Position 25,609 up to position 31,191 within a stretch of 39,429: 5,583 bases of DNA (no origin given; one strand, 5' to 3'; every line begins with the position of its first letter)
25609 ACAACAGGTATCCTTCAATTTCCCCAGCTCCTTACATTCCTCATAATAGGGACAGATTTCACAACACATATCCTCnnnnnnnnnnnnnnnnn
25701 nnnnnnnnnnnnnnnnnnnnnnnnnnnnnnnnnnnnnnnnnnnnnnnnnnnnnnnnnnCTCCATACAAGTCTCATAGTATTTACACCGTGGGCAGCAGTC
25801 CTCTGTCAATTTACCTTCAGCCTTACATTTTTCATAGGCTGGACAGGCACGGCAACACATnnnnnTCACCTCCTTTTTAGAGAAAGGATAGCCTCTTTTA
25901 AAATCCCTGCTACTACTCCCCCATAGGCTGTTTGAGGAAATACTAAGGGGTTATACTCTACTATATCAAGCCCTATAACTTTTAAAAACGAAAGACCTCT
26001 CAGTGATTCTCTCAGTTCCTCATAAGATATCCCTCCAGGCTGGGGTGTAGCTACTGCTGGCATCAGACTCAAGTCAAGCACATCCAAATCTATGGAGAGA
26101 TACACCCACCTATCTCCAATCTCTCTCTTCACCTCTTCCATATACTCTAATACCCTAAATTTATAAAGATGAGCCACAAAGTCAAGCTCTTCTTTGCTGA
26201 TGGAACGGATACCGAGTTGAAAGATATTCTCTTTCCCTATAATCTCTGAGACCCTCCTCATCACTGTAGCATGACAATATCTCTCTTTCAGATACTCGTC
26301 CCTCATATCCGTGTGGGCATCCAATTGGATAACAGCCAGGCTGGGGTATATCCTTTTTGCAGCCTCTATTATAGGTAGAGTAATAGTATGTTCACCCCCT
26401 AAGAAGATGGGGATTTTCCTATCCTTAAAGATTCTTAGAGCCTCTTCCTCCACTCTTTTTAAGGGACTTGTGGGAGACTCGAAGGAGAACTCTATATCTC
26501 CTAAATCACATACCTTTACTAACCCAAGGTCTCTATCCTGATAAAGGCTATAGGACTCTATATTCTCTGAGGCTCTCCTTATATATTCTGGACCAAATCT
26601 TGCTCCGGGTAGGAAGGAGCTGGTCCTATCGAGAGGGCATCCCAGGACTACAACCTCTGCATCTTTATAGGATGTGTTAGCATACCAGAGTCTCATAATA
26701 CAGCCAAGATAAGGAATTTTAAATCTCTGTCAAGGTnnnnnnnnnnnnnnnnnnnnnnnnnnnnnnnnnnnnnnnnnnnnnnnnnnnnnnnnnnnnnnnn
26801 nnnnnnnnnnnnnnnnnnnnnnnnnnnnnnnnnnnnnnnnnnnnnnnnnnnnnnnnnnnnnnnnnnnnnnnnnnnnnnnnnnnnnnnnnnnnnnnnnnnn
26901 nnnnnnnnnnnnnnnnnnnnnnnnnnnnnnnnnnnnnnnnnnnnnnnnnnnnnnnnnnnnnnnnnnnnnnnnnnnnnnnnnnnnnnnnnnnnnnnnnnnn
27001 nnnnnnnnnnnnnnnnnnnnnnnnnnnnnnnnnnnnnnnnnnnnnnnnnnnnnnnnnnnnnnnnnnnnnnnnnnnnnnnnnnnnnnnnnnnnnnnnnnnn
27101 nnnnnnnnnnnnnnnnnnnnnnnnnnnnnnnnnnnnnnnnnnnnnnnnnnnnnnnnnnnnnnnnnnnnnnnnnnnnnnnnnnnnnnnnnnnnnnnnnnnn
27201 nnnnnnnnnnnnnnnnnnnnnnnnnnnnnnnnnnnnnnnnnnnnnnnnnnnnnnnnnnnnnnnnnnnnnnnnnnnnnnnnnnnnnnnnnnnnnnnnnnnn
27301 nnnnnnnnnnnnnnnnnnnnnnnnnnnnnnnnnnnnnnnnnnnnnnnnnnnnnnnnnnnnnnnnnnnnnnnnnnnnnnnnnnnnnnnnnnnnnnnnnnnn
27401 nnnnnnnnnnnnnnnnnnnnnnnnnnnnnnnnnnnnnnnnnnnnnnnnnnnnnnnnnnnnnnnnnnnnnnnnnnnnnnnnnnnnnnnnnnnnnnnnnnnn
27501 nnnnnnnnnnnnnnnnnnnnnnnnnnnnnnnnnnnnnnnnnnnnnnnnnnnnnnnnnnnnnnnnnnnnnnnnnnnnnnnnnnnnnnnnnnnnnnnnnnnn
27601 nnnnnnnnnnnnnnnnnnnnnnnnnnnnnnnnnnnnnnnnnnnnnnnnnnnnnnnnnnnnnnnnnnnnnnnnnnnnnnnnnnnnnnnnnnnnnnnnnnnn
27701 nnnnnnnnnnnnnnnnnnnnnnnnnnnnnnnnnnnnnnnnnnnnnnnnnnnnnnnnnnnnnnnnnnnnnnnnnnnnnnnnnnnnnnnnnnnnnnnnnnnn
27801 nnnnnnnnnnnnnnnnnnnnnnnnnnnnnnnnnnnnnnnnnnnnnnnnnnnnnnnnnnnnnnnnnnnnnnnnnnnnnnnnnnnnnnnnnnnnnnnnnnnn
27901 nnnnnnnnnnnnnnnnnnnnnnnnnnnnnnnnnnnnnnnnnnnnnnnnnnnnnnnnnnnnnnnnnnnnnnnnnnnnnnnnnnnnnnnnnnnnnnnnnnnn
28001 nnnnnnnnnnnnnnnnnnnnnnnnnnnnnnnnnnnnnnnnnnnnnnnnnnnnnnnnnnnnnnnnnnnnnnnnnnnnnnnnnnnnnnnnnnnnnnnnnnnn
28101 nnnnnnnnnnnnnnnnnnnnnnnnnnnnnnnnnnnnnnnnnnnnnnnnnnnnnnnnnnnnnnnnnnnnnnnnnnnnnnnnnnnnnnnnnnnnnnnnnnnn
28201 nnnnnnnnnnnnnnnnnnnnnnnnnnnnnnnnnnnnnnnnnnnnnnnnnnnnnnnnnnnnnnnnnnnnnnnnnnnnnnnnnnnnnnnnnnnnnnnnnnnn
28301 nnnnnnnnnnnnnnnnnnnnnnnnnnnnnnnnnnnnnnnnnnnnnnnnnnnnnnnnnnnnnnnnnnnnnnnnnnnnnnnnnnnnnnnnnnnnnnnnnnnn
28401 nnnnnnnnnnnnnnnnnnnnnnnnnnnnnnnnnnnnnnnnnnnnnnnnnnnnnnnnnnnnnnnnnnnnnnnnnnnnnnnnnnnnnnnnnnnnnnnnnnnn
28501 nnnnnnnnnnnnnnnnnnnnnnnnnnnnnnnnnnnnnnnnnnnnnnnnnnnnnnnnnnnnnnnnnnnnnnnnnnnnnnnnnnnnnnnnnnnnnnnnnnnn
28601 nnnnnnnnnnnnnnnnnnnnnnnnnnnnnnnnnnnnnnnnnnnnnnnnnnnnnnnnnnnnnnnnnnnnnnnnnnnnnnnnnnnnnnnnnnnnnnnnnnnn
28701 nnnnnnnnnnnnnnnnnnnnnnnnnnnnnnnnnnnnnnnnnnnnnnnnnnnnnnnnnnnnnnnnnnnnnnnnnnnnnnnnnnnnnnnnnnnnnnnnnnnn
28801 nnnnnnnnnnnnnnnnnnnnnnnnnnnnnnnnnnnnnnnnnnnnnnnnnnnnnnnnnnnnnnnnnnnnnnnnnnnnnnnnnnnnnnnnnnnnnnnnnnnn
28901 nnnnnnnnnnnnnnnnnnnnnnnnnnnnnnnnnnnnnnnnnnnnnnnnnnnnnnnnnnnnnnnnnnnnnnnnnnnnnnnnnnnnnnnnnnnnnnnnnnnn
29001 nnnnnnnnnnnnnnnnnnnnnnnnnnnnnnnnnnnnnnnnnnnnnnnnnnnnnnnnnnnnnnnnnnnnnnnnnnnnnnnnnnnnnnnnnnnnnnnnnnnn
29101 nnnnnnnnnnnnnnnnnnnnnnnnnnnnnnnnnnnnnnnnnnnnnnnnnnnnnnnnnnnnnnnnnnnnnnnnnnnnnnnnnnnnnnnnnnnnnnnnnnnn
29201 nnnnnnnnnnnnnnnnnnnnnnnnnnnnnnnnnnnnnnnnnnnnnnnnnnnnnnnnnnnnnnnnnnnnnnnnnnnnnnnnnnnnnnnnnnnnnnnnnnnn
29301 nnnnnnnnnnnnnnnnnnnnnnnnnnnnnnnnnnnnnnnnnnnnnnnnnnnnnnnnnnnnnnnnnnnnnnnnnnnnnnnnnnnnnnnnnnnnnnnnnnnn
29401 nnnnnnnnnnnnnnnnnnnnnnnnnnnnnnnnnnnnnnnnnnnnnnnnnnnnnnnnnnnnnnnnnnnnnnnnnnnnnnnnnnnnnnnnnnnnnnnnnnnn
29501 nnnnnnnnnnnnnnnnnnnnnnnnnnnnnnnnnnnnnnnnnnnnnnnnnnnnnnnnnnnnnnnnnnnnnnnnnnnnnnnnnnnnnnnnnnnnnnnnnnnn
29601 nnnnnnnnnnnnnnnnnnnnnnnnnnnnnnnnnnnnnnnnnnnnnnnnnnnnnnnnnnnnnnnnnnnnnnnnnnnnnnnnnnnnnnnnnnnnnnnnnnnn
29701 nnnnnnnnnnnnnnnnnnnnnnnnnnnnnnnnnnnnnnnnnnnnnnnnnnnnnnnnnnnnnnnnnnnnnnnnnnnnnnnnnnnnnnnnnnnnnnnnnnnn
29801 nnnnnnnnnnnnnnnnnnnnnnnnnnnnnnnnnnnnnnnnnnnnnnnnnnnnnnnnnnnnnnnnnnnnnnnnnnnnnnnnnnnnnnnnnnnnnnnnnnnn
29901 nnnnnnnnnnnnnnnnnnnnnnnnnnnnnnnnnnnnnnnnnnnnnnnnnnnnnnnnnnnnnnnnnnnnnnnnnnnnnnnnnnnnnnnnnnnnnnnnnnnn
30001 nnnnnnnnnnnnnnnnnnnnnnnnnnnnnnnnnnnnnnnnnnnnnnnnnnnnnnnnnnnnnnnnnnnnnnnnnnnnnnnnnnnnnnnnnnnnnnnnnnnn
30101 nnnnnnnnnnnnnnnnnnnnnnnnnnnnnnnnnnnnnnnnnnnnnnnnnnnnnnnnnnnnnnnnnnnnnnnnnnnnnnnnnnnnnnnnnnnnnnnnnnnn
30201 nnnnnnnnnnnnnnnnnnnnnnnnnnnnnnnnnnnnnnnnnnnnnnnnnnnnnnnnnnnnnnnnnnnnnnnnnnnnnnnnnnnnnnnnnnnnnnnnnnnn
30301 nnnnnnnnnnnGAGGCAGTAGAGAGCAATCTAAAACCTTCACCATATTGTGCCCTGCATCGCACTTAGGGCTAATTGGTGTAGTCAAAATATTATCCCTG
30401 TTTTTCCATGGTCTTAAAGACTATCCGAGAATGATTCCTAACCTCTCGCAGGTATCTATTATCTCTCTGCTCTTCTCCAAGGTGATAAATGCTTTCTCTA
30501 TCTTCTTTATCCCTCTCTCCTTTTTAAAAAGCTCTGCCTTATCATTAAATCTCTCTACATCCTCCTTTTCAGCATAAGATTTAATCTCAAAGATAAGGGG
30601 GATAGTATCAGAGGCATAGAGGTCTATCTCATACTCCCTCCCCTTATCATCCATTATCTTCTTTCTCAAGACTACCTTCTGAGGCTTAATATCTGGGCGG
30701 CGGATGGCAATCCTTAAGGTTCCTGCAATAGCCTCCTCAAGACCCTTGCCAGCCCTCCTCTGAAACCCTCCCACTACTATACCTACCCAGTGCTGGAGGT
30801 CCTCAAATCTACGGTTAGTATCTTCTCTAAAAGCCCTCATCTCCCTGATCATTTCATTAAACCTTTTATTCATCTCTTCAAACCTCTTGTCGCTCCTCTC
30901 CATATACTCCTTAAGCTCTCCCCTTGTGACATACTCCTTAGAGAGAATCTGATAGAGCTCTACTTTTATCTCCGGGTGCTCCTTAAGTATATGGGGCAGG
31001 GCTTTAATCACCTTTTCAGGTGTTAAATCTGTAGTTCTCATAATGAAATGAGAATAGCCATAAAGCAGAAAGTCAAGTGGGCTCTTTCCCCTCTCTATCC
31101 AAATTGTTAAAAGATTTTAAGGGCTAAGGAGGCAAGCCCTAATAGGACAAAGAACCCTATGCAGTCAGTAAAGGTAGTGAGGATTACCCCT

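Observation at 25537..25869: Tandem paralogous Met-Cys-Cys mini-proteins with a duplicated CC-x2-C-x5-C unit; one is missing from the ORF track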

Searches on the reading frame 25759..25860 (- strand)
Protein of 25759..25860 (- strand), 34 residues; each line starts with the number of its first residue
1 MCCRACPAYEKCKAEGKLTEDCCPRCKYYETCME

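Call 24: search_protein_representatives(alignment_id=A2)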
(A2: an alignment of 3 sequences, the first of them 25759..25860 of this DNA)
Query: 3 sequences, 34 profile positions. Proteins with E-value up to 0.001 (for the whole library): 44; up to 1e-10: 0; up to 1e-30: 0. The best 44 are listed.
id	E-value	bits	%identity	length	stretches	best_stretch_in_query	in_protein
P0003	3.5e-10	55.8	-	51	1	1-34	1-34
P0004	7.2e-10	54.8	-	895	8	3-25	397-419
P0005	6.2e-09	51.8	-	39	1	1-34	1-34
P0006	6.2e-09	51.8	-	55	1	1-34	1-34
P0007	6.4e-09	51.7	-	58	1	1-34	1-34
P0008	1.4e-08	50.7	-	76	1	1-34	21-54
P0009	1.7e-08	50.4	-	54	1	1-34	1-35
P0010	4.9e-08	48.9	-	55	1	1-34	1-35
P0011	4.9e-08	48.9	-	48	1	1-34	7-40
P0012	1.2e-07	47.6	-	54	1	1-34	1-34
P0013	2.9e-07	46.4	-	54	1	1-34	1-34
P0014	3.9e-07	46.0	-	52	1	1-34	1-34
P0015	7.7e-07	45.1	-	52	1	1-34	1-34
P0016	9.1e-07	44.9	-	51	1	1-32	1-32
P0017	9.7e-07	44.8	-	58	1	1-34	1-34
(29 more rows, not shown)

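Call 32: find_encoding_contigs(protein=P0003, flank=5000, max_places=3)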
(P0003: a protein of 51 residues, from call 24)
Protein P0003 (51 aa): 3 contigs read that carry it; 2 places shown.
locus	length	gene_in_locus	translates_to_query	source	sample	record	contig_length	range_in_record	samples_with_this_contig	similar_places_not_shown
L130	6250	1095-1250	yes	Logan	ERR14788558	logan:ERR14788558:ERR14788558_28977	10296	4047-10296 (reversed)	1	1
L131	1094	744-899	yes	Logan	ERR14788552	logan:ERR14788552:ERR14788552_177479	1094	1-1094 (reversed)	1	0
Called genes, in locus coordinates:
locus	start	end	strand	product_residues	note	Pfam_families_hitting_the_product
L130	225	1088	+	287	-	PF00491:Arginase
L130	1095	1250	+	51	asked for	-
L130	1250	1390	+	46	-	-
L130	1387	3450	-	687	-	PF07494:Reg_prop (faint), PF08450:SGL (faint)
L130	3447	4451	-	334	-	PF00953:Glycos_transf_4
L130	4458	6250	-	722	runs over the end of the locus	PF01266:DAO (faint), PF01494:FAD_binding_3 (faint), PF05834:Lycopene_cycl (faint), PF22578:GGR_cat, PF00348:polyprenyl_synt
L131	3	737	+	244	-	?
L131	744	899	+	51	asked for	-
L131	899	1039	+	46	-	-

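Call 37: find_encoding_contigs(protein=P0007, flank=5000, max_places=3)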
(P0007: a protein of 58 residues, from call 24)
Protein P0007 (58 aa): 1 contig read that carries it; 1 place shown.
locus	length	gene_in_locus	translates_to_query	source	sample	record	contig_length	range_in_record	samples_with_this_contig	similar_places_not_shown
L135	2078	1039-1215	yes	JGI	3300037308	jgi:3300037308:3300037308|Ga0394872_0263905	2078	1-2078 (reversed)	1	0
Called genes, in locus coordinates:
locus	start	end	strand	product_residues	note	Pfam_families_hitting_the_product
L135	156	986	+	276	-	PF00491:Arginase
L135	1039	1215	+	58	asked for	-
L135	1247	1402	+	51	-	-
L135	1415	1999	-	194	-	-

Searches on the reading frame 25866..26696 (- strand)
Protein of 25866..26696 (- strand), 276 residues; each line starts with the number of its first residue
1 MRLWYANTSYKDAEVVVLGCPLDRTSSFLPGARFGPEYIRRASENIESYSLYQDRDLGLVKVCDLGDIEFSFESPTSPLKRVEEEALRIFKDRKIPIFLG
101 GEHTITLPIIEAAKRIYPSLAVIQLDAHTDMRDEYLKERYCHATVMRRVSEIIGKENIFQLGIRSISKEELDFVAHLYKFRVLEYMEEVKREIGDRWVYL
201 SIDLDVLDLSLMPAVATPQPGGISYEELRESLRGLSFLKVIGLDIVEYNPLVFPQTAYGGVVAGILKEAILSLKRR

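Call 11: search_protein_families(library=pfam, proteins=[window:25866-26696:-], max_evalue=0.001)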
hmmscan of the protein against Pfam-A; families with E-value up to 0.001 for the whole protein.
window:25866-26696:- (276 aa): 1 family
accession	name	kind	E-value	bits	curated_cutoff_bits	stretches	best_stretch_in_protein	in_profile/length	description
PF00491.26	Arginase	-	8.9e-73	245.6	22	1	14-254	2-261/280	Arginase family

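Call 49: search_protein_families(library=ncbifam, proteins=[window:25866-26696:-], max_evalue=0.001)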
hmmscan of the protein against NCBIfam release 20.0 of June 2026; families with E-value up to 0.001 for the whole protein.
window:25866-26696:- (276 aa): 5 families
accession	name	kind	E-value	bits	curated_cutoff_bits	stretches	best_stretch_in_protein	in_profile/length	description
TIGR01230.1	agmatinase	equivalog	4.8e-72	242.9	174.3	1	6-252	6-255/275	agmatinase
NF002564.0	PRK02190.1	subfamily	3.6e-49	167.6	302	1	7-250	27-278/307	agmatinase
TIGR01227.1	hutG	equivalog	1.5e-27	96.6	229.15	1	9-251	31-287/307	formimidoylglutamase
TIGR01229.1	rocF_arginase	equivalog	4.6e-22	78.7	227.6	1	79-252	69-275/300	arginase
NF010347.0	PRK13775.1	equivalog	8.9e-05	21.9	381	0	60-250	93-304/331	formimidoylglutamase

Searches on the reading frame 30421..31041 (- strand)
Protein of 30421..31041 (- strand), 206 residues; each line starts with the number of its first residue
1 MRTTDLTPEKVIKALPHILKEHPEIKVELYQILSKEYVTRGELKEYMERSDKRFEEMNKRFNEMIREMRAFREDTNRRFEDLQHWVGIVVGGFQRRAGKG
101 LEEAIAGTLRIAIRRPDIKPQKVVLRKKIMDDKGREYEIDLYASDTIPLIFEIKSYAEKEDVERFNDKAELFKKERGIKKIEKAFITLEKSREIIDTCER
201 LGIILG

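Call 11: search_protein_families(library=pfam, proteins=[window:30421-31041:-], max_evalue=0.001)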
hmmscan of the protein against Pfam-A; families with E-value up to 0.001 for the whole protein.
window:30421-31041:- (206 aa): 1 family
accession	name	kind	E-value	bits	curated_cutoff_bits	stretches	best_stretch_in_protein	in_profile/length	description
PF07788.17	PDDEXK_10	-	0.00049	20.4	21.2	1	137-203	3-73/74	PD-(D/E)XK nuclease superfamily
